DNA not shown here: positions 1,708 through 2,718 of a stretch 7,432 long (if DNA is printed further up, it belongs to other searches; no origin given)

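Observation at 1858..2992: Two-gene unit: atypical DAC-domain (c-di-AMP synthase-like) protein with an RHS motif and a C-terminal hydrophobic anchor, coupled to a 4-TM protein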

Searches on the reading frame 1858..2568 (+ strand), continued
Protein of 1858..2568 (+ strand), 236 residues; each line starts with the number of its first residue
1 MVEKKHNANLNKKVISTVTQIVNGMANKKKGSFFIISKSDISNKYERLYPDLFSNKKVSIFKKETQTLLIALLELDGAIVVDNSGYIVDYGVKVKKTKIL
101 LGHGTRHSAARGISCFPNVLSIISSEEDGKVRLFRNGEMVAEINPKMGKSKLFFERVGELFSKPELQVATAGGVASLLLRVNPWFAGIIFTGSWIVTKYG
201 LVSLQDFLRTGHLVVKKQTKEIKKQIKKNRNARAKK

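Call 55: search_protein_representatives(alignment_id=A1)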
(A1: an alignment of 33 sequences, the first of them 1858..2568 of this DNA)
Query: 33 sequences, 226 profile positions. Proteins with E-value up to 0.001 (for the whole library): 2670; up to 1e-10: 281; up to 1e-30: 23. The best 150 are listed.
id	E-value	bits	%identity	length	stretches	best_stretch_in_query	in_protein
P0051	4.1e-102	356.6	-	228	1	7-224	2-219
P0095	5.4e-60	218.8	-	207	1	9-211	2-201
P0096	4.6e-59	215.8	-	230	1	4-204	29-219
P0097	2.5e-53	197.0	-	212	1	3-203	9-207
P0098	1.6e-50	187.9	-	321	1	9-217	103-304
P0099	4.0e-49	183.3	-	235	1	6-206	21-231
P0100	1.1e-46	175.3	-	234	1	3-203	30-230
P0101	1.2e-44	168.7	-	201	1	5-201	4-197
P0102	4.3e-44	166.8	-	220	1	4-204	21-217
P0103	7.0e-44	166.1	-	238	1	8-197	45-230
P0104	5.9e-43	163.1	-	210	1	4-203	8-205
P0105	8.0e-42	159.4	-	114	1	25-118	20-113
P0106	2.5e-41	157.8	-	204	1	10-208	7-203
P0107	9.0e-41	156.0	-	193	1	6-203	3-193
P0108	6.9e-39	149.8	-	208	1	1-197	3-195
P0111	8.7e-35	136.4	-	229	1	7-188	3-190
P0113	9.5e-33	129.7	-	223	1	10-207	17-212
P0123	7.7e-28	113.7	-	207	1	8-204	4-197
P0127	7.8e-26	107.1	-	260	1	8-190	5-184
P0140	5.9e-23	97.7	-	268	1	6-219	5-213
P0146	2.3e-21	92.5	-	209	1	8-196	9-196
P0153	9.4e-21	90.5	-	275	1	4-143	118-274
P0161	7.4e-19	84.3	-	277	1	7-145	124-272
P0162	7.9e-19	84.2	-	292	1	5-153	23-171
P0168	1.2e-17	80.3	-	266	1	6-144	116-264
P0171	1.9e-17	79.7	-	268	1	8-141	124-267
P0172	2.7e-17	79.2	-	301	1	8-147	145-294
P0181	1.3e-16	77.0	-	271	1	8-144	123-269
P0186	1.1e-15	73.9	-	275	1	25-145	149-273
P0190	2.0e-15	73.1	-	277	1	10-145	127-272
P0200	1.4e-14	70.2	-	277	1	11-145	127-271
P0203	2.1e-14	69.7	-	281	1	27-144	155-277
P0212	4.5e-14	68.6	-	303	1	28-146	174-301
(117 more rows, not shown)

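Call 58: search_protein_families(library=ncbifam, proteins=[P0186, P0190, P0200, P0203, P0161, P0168, P0171, P0212, P0181, P0153], max_evalue=1e-10)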
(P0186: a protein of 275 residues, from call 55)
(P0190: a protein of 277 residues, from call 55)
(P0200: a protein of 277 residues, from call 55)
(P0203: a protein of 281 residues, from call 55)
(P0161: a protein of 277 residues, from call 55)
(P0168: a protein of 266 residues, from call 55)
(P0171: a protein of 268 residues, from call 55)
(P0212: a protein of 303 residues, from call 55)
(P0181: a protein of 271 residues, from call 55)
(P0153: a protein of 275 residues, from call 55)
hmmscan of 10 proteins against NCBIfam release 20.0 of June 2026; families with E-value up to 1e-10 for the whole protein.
P0186 (275 aa): 1 family
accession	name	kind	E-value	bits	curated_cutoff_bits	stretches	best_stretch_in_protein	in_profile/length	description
NF041371.1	Diadnylcyc_Halo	equivalog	1.9e-45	155.3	430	1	62-272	56-268/270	diadenylate cyclase DacZ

P0190 (277 aa): 2 families
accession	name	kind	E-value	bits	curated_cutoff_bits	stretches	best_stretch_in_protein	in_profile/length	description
NF041371.1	Diadnylcyc_Halo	equivalog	1.7e-69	234.2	430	1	14-272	15-269/270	diadenylate cyclase DacZ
NF038327.1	c-di-AMP_CdaM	exception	2.1e-11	43.8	225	1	197-265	109-175/196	diadenylate cyclase CdaM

P0200 (277 aa): 1 family
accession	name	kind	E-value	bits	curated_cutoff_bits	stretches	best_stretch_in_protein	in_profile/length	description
NF041371.1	Diadnylcyc_Halo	equivalog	5.2e-64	216.2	430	1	34-271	34-269/270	diadenylate cyclase DacZ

P0203 (281 aa): 1 family
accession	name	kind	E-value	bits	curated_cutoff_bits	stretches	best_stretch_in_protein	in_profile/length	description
NF041371.1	Diadnylcyc_Halo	equivalog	3.1e-67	226.8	430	1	16-278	11-269/270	diadenylate cyclase DacZ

P0161 (277 aa): 2 families
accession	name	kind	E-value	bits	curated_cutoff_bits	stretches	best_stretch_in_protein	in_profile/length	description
NF041371.1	Diadnylcyc_Halo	equivalog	5.9e-71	239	430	1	10-271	11-268/270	diadenylate cyclase DacZ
NF038327.1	c-di-AMP_CdaM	exception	3.8e-11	42.9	225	1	196-264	108-174/196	diadenylate cyclase CdaM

P0168 (266 aa): 1 family
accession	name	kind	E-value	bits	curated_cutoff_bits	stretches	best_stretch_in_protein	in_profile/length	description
NF041371.1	Diadnylcyc_Halo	equivalog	2.4e-71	240.2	430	1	20-265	16-269/270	diadenylate cyclase DacZ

P0171 (268 aa): 1 family
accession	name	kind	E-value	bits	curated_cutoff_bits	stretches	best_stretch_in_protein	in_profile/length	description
NF041371.1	Diadnylcyc_Halo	equivalog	4.6e-67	226.2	430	1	4-267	5-265/270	diadenylate cyclase DacZ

P0212 (303 aa): 2 families
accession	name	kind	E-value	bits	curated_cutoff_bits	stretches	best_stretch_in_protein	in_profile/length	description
NF041371.1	Diadnylcyc_Halo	equivalog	3.4e-48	164.3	430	1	72-299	48-268/270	diadenylate cyclase DacZ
TIGR00159.1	TIGR00159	equivalog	3.8e-11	42.8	188.8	1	223-297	168-238/254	diadenylate cyclase CdaA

P0181 (271 aa): 1 family
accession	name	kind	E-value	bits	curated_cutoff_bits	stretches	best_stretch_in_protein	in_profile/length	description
NF041371.1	Diadnylcyc_Halo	equivalog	3.9e-128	426.5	430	1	4-271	4-270/270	diadenylate cyclase DacZ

P0153 (275 aa): 2 families
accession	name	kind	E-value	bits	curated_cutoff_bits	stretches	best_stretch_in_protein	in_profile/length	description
NF041371.1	Diadnylcyc_Halo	equivalog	8.9e-31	107.2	430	1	122-274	122-267/270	diadenylate cyclase DacZ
TIGR00159.1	TIGR00159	equivalog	1.3e-12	47.6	188.8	1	99-269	78-234/254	diadenylate cyclase CdaA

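Call 59: list_cluster_members(proteins=[P0095, P0097, P0098, P0099, P0101, P0104, P0106, P0111, P0127, P0140])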
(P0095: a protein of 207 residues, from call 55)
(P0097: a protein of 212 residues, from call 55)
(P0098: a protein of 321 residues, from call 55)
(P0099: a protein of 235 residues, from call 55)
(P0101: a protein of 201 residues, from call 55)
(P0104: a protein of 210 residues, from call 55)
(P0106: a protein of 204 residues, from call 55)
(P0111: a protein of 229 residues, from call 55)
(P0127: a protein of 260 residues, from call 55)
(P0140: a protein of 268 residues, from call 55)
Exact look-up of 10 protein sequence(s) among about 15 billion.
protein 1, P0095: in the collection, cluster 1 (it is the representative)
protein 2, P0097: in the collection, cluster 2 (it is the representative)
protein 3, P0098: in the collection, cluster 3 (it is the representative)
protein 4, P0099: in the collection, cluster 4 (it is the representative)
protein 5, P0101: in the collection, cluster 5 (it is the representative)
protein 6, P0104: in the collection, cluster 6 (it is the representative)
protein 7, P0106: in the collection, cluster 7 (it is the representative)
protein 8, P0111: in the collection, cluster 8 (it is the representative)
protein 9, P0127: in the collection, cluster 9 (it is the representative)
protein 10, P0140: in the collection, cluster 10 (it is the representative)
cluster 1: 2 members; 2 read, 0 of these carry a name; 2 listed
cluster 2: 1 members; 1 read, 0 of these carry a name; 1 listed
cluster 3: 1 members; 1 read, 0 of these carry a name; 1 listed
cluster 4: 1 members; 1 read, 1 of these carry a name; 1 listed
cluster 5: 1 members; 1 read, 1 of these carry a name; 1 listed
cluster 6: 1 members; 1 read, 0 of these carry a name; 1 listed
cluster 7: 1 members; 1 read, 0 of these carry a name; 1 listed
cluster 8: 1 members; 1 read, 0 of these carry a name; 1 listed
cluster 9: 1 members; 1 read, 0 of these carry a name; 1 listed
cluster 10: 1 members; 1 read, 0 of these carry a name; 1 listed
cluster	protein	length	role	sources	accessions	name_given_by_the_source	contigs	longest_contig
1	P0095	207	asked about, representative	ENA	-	-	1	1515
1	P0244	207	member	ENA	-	-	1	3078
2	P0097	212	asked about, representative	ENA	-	-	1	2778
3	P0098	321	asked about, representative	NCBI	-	-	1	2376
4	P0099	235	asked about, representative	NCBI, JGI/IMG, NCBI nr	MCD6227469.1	DNA integrity scanning protein DisA nucleotide-binding domain protein [Candidatus ...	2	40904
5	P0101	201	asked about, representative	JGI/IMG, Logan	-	DNA integrity scanning protein DisA with diadenylate cyclase activity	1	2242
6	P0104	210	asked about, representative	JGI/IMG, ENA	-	-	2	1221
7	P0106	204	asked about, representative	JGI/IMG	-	-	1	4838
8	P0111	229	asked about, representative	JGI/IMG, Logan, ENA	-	-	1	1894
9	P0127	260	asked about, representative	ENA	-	-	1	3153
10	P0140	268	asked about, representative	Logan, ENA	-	-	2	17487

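Call 73: predict_structure(alignment_id=A4)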
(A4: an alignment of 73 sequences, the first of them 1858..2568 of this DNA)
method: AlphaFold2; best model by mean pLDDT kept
length: 236 residues; sequences in the alignment: 73
mean_pLDDT: 79.2   pTM: 0.75
mean pLDDT of the five models: 79.2, 78.2, 77.5, 77.1, 75.8
residues with pLDDT >= 90: 102; 70-90: 56; 50-70: 59; < 50: 19
segments of 3 or more residues with pLDDT < 50: 1-7, 198-201, 217-219
pLDDT, mean of each block of 10 residues (from residue 1): 50 96 94 95 94 87 94 92 95 92 89 93 93 89 81 86 70 63 69 50 53 49 62 56
secondary structure, 60 per line:
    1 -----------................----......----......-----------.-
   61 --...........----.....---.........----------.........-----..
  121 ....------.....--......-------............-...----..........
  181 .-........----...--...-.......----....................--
elements in order: H12-27 E32-37 E45-47 H63-73 E78-82 E86-94 H105-113 E119-124 E131-135 E138-143 H151-162 H171-181 H183-189 E195-197 E200-202 H204-210 H216-234

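Call 76: list_cluster_members(proteins=[P0181, P0161, P0168, P0190, P0172, P0096, P0113, P0123, P0146, P0162])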
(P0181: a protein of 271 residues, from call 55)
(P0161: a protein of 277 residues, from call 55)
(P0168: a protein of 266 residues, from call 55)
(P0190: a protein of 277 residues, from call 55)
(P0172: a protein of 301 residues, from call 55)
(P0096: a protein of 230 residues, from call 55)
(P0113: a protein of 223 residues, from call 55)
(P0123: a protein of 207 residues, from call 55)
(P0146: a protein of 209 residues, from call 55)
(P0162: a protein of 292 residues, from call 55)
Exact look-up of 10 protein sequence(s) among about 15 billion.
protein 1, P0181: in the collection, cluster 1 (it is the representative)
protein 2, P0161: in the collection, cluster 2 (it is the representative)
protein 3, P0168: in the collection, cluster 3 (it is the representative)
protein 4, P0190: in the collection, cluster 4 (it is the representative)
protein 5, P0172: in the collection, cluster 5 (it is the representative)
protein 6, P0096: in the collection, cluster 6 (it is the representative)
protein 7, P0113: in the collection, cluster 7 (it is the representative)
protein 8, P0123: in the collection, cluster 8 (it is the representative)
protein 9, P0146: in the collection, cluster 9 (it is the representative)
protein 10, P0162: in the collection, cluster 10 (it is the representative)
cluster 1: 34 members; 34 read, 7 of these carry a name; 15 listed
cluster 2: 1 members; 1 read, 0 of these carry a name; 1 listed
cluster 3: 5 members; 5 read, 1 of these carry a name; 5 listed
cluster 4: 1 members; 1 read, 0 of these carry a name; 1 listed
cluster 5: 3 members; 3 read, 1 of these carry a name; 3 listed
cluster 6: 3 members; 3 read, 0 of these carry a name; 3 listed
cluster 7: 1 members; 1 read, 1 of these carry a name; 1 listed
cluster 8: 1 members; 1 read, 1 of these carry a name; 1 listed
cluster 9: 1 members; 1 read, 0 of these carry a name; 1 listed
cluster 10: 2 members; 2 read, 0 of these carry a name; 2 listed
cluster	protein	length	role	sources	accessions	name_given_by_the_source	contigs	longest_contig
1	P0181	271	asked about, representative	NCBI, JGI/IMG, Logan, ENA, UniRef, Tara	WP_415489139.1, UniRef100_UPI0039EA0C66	diadenylate cyclase domain-containing protein [Candidatus Hikarchaeum yamanae] | diadenylate cyclase domain-containing protein n=1 Tax=Candidatus Hikarchaeum yamanae ... | strand:+ start:11323 stop:12138 length:816 start_codon:yes stop_codon:yes ...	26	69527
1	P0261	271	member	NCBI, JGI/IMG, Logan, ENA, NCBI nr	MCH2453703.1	MAG: DUF5912 domain-containing protein [Halobacteriales archaeon] | DUF5912 domain-containing protein [Halobacteriales archaeon]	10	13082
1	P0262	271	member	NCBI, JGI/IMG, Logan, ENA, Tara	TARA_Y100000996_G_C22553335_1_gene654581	strand:- start:1427 stop:2242 length:816 start_codon:yes stop_codon:yes gene_type:complete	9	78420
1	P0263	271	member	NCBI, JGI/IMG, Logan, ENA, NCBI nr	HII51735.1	MAG TPA: diadenylate cyclase [Halobacteriales archaeon] | diadenylate cyclase | diadenylate cyclase [Halobacteriales archaeon]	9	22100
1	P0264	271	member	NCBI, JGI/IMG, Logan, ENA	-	diadenylate cyclase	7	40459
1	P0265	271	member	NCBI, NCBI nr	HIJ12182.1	MAG TPA: diadenylate cyclase [Halobacteriales archaeon] | diadenylate cyclase [Halobacteriales archaeon]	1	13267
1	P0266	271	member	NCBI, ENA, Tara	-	strand:+ start:4626 stop:5441 length:816 start_codon:yes stop_codon:yes gene_type:complete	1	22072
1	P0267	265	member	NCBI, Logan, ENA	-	-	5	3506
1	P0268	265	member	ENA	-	-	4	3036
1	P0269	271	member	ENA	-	-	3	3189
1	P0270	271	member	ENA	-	-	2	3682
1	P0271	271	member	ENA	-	-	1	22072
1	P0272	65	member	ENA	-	-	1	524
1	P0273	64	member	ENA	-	-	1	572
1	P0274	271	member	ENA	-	-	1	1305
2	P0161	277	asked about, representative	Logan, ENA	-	-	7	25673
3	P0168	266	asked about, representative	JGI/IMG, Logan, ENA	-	-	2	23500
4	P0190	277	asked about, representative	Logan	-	-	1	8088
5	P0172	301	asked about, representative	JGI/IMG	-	DNA integrity scanning protein DisA with diadenylate cyclase activity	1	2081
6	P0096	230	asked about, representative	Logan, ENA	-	-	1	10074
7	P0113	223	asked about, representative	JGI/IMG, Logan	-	DNA integrity scanning protein DisA with diadenylate cyclase activity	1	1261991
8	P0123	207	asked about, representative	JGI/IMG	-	DNA integrity scanning protein DisA with diadenylate cyclase activity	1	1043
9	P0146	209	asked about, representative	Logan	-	-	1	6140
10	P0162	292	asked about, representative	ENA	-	-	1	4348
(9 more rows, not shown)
